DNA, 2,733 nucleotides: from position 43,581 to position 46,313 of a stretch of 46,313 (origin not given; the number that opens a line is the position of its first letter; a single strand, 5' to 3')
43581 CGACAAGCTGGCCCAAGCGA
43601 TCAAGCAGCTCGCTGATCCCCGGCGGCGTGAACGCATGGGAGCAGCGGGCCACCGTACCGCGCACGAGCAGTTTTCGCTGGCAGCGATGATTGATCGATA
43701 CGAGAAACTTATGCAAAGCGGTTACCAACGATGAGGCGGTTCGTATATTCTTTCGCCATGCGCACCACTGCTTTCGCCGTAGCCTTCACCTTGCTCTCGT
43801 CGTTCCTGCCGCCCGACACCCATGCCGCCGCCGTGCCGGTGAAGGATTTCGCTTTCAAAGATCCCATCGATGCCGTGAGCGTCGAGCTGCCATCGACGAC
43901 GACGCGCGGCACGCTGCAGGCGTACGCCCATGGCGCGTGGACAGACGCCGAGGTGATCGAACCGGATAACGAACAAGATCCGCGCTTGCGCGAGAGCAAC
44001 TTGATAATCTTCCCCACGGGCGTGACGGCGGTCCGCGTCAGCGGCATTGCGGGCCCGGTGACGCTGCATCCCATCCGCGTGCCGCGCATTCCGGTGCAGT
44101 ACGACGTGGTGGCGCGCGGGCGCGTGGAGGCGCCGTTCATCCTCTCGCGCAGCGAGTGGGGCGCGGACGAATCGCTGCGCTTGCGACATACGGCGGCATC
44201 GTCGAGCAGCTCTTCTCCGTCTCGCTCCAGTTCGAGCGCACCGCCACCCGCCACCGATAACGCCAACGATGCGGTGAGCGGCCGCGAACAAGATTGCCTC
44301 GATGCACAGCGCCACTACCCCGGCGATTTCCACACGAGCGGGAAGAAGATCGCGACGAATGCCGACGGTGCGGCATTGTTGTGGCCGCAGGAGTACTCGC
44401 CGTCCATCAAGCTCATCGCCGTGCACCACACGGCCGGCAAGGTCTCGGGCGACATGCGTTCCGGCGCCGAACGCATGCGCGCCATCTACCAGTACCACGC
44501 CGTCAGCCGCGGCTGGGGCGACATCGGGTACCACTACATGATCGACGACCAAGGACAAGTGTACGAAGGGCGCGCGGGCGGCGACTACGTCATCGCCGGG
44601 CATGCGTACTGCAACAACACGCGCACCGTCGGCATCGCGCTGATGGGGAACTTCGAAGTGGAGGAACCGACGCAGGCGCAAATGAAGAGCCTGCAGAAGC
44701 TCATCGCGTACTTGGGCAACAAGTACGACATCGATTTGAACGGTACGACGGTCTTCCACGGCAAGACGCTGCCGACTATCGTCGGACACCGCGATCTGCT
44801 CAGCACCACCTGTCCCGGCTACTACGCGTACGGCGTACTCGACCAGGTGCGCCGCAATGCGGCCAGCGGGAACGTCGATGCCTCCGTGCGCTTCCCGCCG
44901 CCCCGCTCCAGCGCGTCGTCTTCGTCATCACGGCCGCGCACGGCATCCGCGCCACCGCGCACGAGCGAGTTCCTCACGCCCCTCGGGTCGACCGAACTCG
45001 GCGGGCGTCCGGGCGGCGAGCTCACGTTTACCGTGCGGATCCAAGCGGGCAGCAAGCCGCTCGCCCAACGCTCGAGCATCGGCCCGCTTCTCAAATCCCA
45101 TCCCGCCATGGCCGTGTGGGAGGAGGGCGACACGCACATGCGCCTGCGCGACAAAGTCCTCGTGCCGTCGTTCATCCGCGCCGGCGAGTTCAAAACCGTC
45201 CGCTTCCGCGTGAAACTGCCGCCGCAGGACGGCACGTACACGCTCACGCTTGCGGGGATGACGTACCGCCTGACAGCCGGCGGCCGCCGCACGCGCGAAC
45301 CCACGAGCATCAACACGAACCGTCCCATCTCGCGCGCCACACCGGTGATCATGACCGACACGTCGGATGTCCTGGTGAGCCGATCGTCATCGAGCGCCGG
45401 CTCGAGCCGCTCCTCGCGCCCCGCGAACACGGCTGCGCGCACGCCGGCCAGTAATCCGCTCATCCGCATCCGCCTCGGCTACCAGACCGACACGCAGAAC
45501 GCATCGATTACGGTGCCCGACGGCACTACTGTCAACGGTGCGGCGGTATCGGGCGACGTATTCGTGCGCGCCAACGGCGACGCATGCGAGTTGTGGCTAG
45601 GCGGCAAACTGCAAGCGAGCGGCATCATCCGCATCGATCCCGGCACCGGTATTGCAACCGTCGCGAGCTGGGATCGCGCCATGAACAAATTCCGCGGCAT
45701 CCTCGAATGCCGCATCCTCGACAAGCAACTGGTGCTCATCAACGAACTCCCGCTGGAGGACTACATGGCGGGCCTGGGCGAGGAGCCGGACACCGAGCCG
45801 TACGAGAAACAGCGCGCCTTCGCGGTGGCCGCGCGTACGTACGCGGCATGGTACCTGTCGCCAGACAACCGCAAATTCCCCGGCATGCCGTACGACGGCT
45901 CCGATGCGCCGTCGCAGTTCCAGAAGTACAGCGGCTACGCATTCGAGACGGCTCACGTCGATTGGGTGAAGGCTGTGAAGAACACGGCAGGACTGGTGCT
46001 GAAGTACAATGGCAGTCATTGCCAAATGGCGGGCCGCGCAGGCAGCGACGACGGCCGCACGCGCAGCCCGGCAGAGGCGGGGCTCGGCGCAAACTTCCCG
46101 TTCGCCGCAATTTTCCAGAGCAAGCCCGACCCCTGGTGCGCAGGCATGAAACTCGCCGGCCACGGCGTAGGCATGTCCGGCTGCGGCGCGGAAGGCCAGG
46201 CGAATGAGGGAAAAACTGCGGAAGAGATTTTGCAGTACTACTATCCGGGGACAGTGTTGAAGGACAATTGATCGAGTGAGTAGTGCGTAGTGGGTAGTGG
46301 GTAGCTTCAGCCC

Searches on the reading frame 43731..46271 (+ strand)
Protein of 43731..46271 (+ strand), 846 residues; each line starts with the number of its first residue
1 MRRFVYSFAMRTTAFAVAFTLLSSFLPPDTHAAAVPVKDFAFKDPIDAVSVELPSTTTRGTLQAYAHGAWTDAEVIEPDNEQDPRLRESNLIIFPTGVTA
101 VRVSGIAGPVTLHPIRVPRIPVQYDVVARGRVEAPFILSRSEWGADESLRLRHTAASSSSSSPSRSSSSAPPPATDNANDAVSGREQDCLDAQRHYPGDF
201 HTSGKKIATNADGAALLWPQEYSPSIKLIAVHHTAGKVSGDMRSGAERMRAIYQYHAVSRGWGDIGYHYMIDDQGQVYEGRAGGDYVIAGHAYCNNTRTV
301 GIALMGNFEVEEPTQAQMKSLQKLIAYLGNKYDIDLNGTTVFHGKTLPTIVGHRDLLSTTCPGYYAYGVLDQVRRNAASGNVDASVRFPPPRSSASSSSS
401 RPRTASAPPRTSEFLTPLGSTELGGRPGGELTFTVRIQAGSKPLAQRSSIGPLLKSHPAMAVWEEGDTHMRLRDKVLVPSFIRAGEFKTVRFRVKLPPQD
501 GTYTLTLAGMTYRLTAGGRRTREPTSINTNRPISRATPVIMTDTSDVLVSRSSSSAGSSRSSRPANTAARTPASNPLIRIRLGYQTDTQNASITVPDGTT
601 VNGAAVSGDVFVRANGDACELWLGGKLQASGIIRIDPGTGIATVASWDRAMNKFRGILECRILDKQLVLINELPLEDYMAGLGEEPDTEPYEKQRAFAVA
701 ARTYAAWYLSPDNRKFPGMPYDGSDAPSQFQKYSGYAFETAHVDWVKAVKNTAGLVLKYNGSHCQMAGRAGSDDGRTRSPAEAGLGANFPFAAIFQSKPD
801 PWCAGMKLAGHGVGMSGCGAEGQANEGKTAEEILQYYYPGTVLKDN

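Call 91: search_protein_families(library=pfam, proteins=[window:43731-46271:+], max_evalue=0.01)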
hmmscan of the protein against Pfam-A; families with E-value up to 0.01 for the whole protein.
window:43731-46271:+ (846 aa): 2 families
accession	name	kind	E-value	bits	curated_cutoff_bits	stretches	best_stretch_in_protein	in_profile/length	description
PF01510.30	Amidase_2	-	1.3e-22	80.9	26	1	225-363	4-130/131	N-acetylmuramoyl-L-alanine amidase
PF08486.15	SpoIID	-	2e-11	44.8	23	1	665-759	3-97/97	Stage II sporulation protein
